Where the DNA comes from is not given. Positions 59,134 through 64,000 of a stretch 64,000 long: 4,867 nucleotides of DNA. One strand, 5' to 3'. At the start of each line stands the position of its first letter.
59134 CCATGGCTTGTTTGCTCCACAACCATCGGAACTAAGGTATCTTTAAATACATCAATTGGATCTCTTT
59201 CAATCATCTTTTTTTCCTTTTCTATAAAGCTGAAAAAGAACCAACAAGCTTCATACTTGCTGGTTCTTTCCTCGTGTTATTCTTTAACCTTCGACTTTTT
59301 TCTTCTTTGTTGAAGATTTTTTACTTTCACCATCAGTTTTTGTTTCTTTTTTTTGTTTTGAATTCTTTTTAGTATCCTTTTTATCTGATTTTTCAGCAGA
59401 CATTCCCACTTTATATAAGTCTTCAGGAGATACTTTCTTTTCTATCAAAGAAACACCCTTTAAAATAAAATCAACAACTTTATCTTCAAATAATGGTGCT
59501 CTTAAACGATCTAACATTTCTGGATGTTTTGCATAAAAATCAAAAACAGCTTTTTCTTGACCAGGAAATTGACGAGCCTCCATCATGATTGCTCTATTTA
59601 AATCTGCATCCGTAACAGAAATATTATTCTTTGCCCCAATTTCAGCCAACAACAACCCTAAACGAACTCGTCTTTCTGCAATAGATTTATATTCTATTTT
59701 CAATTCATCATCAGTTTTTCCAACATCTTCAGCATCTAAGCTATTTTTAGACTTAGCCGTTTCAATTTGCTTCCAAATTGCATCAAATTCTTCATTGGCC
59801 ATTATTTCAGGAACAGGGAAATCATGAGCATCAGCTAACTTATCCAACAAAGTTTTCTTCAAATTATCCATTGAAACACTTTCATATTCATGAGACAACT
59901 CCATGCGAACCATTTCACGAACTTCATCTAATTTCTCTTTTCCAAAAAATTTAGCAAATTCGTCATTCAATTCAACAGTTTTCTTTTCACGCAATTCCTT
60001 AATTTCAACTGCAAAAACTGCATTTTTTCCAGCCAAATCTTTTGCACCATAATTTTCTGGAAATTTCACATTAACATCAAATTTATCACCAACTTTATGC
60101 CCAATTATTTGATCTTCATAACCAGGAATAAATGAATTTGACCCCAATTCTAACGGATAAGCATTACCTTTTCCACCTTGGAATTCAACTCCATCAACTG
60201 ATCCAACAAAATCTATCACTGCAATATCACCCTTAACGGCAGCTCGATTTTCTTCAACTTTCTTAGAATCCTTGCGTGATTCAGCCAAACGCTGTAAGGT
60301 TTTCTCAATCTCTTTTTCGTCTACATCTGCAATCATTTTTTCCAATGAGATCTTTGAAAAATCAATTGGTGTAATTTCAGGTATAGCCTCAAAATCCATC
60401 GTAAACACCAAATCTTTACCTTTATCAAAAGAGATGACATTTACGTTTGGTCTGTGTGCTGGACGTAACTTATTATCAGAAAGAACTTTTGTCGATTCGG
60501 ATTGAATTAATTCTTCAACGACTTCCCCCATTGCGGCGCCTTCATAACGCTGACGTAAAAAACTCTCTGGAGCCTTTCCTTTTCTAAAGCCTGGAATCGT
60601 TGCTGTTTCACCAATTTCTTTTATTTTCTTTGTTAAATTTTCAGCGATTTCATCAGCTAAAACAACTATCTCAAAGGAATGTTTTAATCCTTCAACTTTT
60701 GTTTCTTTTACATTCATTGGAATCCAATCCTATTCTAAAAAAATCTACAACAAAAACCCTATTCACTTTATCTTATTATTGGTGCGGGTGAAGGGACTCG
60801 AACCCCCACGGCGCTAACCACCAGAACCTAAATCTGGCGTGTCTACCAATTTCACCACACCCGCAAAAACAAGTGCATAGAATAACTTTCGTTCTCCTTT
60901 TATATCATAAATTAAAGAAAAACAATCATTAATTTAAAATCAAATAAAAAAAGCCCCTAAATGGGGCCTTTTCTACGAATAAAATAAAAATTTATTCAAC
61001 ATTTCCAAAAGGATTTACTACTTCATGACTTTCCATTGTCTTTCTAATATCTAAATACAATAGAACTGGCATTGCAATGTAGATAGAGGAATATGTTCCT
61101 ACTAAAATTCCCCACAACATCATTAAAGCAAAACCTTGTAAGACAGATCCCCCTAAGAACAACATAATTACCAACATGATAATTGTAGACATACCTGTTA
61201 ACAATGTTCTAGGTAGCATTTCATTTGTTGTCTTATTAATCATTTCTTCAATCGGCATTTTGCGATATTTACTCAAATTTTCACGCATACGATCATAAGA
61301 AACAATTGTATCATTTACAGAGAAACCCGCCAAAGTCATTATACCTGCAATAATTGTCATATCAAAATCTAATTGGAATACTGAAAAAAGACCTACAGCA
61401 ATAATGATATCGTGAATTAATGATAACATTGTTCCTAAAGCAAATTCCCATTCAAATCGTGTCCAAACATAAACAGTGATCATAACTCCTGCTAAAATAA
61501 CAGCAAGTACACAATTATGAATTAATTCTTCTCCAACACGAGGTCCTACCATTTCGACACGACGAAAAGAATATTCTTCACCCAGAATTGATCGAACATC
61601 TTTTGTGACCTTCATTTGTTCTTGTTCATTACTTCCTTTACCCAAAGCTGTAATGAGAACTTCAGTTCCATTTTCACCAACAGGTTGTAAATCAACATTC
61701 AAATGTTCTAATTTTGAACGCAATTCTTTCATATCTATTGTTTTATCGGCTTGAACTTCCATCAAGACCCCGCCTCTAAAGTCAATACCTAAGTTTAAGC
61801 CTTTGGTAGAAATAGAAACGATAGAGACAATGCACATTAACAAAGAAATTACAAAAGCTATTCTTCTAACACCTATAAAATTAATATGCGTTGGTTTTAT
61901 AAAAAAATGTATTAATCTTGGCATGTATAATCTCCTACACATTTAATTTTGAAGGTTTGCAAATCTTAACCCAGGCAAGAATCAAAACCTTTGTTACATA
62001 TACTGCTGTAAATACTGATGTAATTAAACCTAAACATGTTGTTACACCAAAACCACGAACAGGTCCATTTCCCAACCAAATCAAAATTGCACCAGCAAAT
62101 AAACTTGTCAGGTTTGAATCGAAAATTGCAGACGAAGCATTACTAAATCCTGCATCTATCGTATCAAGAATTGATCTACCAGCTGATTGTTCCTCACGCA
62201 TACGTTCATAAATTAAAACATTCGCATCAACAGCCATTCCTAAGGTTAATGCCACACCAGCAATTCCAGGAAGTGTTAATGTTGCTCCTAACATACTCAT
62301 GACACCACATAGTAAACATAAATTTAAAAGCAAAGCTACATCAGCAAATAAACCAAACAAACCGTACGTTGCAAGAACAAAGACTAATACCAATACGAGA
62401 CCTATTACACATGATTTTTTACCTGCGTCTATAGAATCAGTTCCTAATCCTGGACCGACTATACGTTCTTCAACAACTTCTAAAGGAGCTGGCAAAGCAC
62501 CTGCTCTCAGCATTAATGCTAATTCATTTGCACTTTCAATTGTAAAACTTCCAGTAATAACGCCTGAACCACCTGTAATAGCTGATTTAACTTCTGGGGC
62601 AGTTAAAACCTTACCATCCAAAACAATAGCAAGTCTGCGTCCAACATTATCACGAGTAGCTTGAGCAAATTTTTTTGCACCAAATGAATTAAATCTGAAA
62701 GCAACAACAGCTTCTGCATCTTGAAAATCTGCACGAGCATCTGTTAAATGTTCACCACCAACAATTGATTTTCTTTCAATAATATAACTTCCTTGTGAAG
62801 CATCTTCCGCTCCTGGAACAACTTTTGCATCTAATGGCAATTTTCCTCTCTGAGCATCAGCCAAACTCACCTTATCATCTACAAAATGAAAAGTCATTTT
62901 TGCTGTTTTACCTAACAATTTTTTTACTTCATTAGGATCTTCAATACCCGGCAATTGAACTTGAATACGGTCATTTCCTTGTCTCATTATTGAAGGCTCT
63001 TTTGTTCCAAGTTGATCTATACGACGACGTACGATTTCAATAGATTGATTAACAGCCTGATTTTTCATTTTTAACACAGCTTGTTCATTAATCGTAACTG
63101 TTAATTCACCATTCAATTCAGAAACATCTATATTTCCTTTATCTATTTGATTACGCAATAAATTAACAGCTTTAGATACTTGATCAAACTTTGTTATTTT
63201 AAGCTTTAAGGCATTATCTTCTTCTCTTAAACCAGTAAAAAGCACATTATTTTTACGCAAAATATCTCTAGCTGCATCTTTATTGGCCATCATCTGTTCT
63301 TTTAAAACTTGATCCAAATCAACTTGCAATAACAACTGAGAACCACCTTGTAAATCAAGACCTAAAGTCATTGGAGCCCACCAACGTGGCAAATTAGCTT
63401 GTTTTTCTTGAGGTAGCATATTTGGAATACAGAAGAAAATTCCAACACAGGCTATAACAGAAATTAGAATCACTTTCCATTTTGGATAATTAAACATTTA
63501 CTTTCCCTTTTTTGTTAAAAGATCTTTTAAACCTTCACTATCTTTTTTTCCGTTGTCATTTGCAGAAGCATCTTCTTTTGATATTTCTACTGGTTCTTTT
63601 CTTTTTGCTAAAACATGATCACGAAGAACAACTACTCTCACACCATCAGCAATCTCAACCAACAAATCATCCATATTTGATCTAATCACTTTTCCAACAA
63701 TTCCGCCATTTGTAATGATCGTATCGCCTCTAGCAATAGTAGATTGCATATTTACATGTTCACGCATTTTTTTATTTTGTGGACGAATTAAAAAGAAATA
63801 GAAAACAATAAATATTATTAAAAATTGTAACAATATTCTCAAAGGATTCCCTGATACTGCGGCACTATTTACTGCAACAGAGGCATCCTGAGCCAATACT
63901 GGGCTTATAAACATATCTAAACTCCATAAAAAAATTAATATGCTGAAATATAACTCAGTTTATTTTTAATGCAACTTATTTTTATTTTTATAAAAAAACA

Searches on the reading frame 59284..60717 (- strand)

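Call 68: search_protein_families(library=pfam, proteins=[window:59284-60717:-], max_evalue=0.0001)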
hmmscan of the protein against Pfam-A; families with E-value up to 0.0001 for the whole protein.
window:59284-60717:- (477 aa): 3 families
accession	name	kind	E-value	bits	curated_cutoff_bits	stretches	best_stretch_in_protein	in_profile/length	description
PF05697.18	Trigger_N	-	4.9e-36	124.6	22.2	1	1-144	1-144/144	Bacterial trigger factor protein (TF)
PF05698.19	Trigger_C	-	3.9e-33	115.2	22.7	1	263-419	2-161/162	Bacterial trigger factor protein (TF) C-terminus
PF00254.34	FKBP_C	-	1.3e-16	61.1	21.1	1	157-239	2-93/94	FKBP-type peptidyl-prolyl cis-trans isomerase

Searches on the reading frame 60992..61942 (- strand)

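Call 68: search_protein_families(library=pfam, proteins=[window:60992-61942:-], max_evalue=0.0001)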
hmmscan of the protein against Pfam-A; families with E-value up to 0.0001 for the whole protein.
window:60992-61942:- (316 aa): 2 families
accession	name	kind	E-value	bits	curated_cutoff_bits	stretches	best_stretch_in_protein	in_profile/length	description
PF02355.23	SecD_SecF_C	-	1.5e-63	214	20.5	1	120-297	9-186/189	Protein export membrane protein SecD/SecF, C-terminal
PF07549.19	Sec_GG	-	1.4e-11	44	20.3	1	42-68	1-27/28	SecD/SecF GG Motif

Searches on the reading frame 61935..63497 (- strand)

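Call 68: search_protein_families(library=pfam, proteins=[window:61935-63497:-], max_evalue=0.0001)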
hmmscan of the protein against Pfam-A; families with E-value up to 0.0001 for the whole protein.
window:61935-63497:- (520 aa): 4 families
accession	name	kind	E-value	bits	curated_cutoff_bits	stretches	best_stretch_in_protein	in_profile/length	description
PF22599.2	SecDF_P1_head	-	6.2e-38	129.6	27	1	232-337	8-114/114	SecDF, P1 head subdomain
PF21760.3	SecD_1st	-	6.2e-27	93.3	27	1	149-208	1-60/60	Protein translocase subunit SecDF, P1 domain, N-terminal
PF02355.23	SecD_SecF_C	-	1.2e-14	54.6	20.5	1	340-510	14-187/189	Protein export membrane protein SecD/SecF, C-terminal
PF07549.19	Sec_GG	-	5.2e-05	23.1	20.3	0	42-60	7-25/28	SecD/SecF GG Motif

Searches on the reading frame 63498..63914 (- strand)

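Call 68: search_protein_families(library=pfam, proteins=[window:63498-63914:-], max_evalue=0.0001)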
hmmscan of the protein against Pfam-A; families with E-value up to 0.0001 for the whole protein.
window:63498-63914:- (138 aa): 1 family
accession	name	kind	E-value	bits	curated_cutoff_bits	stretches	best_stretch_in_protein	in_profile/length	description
PF02699.20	YajC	-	5.6e-24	84.3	28.2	1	28-101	3-76/78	Preprotein translocase subunit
